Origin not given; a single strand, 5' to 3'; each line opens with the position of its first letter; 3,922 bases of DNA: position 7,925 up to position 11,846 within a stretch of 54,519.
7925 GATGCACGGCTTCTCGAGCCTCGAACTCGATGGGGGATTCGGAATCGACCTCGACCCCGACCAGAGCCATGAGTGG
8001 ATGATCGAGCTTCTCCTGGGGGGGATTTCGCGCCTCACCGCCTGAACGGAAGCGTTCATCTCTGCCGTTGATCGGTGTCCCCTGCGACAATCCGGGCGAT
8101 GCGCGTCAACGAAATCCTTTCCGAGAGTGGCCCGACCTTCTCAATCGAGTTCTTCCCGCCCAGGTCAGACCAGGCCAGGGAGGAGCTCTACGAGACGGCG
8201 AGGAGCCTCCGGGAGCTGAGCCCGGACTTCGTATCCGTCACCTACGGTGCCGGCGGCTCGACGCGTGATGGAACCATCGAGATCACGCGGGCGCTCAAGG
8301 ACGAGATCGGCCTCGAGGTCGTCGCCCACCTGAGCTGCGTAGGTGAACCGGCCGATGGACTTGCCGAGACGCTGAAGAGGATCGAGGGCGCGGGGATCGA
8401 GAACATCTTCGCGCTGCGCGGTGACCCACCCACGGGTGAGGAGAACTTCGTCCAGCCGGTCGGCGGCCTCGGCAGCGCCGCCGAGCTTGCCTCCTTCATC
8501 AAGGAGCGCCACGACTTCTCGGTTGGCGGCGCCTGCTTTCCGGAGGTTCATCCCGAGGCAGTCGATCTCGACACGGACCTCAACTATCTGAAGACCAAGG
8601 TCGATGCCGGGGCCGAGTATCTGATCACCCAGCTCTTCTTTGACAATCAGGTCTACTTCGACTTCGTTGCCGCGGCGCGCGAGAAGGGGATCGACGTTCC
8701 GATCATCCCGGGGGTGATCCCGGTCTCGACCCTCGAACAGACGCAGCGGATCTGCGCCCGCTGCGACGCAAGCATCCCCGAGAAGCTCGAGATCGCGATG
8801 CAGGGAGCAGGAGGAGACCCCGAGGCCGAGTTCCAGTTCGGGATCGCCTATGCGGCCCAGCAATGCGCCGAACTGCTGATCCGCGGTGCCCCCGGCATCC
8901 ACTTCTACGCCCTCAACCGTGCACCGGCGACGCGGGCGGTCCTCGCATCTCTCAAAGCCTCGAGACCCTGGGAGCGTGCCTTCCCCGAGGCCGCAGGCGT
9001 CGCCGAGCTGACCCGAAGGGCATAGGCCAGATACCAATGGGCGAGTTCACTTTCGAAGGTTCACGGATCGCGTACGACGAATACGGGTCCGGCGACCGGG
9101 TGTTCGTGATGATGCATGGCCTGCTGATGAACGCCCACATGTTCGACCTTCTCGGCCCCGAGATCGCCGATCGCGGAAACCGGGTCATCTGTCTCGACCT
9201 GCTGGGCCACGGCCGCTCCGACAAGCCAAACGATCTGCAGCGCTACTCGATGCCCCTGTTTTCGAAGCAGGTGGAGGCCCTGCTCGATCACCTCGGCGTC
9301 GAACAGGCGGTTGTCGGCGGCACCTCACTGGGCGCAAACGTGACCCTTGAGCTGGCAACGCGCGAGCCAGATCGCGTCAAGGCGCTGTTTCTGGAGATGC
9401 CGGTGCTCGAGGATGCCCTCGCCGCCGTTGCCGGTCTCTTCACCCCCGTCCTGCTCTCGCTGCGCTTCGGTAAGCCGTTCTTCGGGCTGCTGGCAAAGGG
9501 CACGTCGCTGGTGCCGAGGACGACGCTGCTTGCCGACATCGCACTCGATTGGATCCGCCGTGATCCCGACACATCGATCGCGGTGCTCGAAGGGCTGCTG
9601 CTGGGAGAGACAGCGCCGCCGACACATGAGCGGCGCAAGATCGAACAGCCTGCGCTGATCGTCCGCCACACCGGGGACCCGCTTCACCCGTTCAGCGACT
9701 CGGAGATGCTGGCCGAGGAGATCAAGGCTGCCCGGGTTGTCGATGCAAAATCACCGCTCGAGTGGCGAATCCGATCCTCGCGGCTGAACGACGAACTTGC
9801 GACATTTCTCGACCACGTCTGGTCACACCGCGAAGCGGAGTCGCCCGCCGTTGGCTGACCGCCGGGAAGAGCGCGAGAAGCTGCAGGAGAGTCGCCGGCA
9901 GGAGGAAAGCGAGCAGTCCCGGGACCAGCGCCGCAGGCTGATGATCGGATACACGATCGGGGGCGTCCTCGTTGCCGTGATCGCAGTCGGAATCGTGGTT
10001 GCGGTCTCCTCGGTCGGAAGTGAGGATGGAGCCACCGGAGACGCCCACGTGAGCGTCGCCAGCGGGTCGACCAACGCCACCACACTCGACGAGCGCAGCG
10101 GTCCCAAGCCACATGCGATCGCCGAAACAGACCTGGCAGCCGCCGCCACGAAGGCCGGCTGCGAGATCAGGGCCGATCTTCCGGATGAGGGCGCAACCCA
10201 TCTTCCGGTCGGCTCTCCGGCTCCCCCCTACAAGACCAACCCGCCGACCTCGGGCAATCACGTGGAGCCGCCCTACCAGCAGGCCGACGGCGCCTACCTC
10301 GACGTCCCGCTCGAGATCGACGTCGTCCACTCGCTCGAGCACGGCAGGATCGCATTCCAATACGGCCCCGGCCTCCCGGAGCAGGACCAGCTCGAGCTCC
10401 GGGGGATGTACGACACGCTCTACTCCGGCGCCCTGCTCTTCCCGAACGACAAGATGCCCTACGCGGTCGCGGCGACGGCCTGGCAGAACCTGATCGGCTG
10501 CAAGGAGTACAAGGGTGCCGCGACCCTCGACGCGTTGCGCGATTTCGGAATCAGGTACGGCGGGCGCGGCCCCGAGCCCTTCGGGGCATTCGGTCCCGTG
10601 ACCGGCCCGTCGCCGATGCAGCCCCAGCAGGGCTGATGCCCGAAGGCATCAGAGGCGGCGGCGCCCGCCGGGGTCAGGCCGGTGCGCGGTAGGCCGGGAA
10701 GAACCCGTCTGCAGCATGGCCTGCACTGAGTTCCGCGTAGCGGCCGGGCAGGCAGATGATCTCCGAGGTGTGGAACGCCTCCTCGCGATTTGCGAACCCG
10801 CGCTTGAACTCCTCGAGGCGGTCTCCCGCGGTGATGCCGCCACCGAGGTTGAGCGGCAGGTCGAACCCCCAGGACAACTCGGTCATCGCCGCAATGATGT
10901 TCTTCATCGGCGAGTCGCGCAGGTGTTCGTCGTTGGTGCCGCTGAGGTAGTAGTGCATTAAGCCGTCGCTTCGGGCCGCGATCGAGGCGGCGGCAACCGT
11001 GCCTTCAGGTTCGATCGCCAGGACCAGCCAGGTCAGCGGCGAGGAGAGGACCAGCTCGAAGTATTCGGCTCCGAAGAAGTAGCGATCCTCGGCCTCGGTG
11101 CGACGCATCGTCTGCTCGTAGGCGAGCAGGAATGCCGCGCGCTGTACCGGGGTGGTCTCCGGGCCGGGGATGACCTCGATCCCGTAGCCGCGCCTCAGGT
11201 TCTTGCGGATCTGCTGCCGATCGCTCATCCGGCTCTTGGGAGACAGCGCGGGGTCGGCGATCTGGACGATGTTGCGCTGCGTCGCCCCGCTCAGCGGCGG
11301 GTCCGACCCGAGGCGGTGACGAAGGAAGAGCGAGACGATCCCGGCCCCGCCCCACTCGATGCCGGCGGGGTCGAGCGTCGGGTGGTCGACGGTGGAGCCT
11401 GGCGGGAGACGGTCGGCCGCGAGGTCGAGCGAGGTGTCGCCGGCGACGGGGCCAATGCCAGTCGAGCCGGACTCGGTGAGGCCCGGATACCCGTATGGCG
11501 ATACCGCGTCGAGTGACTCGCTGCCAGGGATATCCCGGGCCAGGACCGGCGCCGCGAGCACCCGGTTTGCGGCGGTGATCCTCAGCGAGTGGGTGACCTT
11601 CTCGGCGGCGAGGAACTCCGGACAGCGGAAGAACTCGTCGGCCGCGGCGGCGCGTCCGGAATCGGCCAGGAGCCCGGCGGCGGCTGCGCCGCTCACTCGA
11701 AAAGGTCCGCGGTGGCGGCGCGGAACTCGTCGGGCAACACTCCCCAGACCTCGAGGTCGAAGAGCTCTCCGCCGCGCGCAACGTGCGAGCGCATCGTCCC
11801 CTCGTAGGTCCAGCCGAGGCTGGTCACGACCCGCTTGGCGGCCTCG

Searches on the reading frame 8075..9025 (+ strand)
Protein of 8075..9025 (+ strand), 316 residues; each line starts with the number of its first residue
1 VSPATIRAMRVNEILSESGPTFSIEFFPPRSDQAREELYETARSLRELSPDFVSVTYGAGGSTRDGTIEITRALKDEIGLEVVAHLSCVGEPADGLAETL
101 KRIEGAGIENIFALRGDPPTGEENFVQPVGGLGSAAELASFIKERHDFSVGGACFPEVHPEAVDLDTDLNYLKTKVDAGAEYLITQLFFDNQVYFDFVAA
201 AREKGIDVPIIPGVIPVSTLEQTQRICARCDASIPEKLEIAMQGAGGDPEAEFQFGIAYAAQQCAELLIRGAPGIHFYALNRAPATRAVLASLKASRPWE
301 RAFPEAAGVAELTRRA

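Call 67: search_protein_families(library=pfam, max_evalue=0.001, proteins=[window:8075-9025:+])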
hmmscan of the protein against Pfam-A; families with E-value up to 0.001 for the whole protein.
window:8075-9025:+ (316 aa): 1 family
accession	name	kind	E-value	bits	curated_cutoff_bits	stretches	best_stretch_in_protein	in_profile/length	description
PF02219.23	MTHFR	-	1.3e-84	284.3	24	1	11-293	2-286/287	Methylenetetrahydrofolate reductase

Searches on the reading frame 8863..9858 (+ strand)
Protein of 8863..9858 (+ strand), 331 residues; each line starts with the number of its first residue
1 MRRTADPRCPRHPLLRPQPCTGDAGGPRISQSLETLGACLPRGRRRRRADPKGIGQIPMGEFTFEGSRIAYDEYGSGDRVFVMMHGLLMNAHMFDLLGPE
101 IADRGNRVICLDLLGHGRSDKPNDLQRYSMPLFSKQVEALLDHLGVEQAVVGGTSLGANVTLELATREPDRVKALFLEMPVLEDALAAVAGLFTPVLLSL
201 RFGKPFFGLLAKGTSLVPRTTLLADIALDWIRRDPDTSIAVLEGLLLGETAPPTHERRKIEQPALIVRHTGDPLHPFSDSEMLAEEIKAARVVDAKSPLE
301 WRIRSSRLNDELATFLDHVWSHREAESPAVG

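Call 67: search_protein_families(library=pfam, max_evalue=0.001, proteins=[window:8863-9858:+])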
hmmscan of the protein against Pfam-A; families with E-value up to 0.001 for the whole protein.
window:8863-9858:+ (331 aa): 4 families
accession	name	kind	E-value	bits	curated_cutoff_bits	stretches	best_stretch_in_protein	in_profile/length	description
PF00561.26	Abhydrolase_1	-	3.3e-24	86.4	25.8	1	80-180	2-102/245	alpha/beta hydrolase fold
PF12697.13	Abhydrolase_6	-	2.1e-13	51.9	26.3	1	82-284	2-188/217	Alpha/beta hydrolase family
PF12146.15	Hydrolase_4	-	4.8e-12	46.1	27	1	79-288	5-218/239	Serine aminopeptidase, S33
PF03096.20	Ndr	-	0.0003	20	23.3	1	122-177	74-129/283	Ndr family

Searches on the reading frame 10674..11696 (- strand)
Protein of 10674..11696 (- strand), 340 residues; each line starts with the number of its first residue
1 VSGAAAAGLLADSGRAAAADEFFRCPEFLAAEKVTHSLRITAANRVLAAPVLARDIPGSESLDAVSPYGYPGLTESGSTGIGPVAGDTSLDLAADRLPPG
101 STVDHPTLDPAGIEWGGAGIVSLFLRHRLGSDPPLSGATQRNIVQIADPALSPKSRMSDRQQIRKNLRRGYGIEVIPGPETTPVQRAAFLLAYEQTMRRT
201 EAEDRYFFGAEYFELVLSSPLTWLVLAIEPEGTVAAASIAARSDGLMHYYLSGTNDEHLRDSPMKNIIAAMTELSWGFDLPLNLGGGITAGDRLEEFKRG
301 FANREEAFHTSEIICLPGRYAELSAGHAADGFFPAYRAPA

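Call 67: search_protein_families(library=pfam, max_evalue=0.001, proteins=[window:10674-11696:-])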
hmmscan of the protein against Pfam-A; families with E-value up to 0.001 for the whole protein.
window:10674-11696:- (340 aa): 1 family
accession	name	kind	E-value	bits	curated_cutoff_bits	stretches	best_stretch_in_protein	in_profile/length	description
PF13480.13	Acetyltransf_6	-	5.3e-06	27.1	22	1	158-272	6-121/143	Acetyltransferase (GNAT) domain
